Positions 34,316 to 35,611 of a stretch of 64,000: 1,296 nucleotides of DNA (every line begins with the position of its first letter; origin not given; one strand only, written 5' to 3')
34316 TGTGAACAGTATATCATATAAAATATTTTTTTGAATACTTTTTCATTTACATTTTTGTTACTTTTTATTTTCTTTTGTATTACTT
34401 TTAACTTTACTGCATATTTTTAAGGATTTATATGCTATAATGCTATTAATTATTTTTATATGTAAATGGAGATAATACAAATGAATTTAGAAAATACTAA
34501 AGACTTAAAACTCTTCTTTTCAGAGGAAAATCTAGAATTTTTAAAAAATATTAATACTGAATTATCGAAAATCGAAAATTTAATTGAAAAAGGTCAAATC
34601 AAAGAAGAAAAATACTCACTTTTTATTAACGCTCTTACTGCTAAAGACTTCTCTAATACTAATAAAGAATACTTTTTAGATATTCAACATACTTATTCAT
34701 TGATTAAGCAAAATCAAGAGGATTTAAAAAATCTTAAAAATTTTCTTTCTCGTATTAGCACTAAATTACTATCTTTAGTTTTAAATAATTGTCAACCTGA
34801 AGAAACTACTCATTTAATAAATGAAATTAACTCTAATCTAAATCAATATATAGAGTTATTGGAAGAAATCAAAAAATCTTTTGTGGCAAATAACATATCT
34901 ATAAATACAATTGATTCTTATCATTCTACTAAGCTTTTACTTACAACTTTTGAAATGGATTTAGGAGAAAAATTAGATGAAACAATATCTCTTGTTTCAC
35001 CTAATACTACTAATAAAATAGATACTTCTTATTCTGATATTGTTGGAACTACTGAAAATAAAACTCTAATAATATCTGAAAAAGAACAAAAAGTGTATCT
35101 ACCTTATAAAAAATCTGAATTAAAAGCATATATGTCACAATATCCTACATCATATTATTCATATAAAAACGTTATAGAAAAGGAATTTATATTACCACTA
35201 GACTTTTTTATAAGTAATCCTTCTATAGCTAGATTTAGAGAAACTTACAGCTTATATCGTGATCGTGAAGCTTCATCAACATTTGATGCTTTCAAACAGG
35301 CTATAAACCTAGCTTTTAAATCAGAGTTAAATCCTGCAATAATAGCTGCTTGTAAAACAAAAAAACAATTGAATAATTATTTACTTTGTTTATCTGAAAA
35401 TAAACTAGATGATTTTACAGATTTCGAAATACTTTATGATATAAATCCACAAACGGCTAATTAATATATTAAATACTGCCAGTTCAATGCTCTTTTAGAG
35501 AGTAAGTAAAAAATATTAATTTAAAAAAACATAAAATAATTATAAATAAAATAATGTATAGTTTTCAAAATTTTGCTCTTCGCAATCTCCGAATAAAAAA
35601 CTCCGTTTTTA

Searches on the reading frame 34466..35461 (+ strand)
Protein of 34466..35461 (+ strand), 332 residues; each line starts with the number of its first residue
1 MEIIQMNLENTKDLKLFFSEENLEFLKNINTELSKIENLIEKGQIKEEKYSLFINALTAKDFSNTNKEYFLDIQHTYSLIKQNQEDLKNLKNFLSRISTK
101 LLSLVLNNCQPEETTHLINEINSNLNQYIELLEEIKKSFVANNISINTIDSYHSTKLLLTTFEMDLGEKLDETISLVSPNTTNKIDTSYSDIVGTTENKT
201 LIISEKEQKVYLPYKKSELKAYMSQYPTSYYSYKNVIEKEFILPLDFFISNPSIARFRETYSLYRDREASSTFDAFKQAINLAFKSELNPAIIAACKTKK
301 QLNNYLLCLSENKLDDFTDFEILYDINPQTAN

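Call 36: find_encoding_contigs(protein=window:34466-35461:+, flank=3000, max_places=10)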
Protein window:34466-35461:+ (332 aa): no gene with exactly this product is on record in the collection.

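Call 64: find_homologous_proteins(query=window:34466-35461:+, max_evalue=1e-20)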
Query window:34466-35461:+ (332 aa): 283 proteins with E <= 1e-20 among 3431 candidates; the best 120 are listed.
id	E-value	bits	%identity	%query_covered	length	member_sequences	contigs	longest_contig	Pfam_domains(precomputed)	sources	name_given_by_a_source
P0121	7.8e-201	684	100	98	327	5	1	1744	-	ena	-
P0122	6.2e-183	625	90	98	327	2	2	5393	-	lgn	-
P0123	1.1e-149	516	76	98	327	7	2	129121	-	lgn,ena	-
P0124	1.1e-146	506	74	98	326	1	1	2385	-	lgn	-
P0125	1.3e-146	506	74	98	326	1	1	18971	-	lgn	-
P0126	2.4e-146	505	74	98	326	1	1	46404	-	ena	-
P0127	3.2e-146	505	74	98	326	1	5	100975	-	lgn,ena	-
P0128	3.5e-146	504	74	98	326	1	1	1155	-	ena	-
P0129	3.6e-146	504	74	98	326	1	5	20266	-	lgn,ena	-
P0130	3.9e-146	504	74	98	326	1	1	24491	-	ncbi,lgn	-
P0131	5.9e-146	504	74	98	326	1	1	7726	-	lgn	-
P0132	6.1e-146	504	74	98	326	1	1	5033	-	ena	-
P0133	1.1e-145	503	74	98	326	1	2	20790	-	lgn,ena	-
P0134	1.3e-145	503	74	98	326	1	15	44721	-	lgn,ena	-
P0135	1.9e-145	502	74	98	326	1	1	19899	-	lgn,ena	-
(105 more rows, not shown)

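Call 65: find_encoding_contigs(protein=P0121, flank=4000, max_places=8)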
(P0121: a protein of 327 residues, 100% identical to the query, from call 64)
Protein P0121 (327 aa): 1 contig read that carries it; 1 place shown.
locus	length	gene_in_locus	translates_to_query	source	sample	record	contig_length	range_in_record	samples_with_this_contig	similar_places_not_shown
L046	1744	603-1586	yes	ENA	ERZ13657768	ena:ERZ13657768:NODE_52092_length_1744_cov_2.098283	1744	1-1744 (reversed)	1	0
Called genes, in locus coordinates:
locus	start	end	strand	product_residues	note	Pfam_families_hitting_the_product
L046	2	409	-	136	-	?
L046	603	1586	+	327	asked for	-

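Call 66: find_encoding_contigs(protein=P0122, flank=4000, max_places=6)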
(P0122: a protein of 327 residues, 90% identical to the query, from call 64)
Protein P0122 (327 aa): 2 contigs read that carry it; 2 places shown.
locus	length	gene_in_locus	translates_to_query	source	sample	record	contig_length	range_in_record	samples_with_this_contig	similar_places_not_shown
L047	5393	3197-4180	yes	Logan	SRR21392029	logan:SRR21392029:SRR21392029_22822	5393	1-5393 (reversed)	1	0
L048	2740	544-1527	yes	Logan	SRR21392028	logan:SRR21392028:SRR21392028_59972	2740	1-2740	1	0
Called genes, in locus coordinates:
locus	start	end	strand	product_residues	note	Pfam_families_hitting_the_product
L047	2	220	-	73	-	?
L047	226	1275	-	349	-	PF17231:DUF5305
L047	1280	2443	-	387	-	PF10502:Peptidase_S26 (weak)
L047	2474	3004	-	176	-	-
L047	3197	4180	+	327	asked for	-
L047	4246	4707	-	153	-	-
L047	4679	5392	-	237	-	?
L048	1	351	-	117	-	?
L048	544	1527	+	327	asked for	-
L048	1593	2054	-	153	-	-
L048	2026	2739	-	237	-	?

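Call 75: find_encoding_contigs(protein=P0123, flank=10000, max_places=3)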
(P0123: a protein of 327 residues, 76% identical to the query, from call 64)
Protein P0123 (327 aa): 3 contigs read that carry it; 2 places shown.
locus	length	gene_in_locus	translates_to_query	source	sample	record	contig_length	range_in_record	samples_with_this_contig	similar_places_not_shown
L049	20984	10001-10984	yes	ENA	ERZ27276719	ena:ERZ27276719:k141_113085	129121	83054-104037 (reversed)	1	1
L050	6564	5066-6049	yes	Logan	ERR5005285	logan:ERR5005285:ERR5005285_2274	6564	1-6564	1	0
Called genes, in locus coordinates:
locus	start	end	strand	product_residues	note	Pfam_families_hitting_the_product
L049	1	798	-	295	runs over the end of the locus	-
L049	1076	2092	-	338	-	PF00246:Peptidase_M14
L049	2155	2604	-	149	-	PF04892:VanZ-LLP1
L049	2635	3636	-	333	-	PF00106:adh_short, PF01073:3Beta_HSD, PF01370:Epimerase, PF02719:Polysacc_synt_2, PF04321:RmlD_sub_bind, PF07993:NAD_binding_4 (faint), PF08659:KR, PF16363:GDP_Man_Dehyd, +1 more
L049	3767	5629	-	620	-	PF00122:E1-E2_ATPase, PF00702:Hydrolase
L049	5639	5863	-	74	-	PF00403:HMA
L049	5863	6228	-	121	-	PF12840:HTH_20, PF01022:HTH_5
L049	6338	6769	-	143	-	-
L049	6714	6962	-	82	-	-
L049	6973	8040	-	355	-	PF17231:DUF5305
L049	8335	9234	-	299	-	-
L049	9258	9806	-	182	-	PF07705:CARDB (weak)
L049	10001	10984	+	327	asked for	-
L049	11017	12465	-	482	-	PF00128:Alpha-amylase, PF02324:Glyco_hydro_70 (faint), PF09154:Alpha-amy_C_pro (weak)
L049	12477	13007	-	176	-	-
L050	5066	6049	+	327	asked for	-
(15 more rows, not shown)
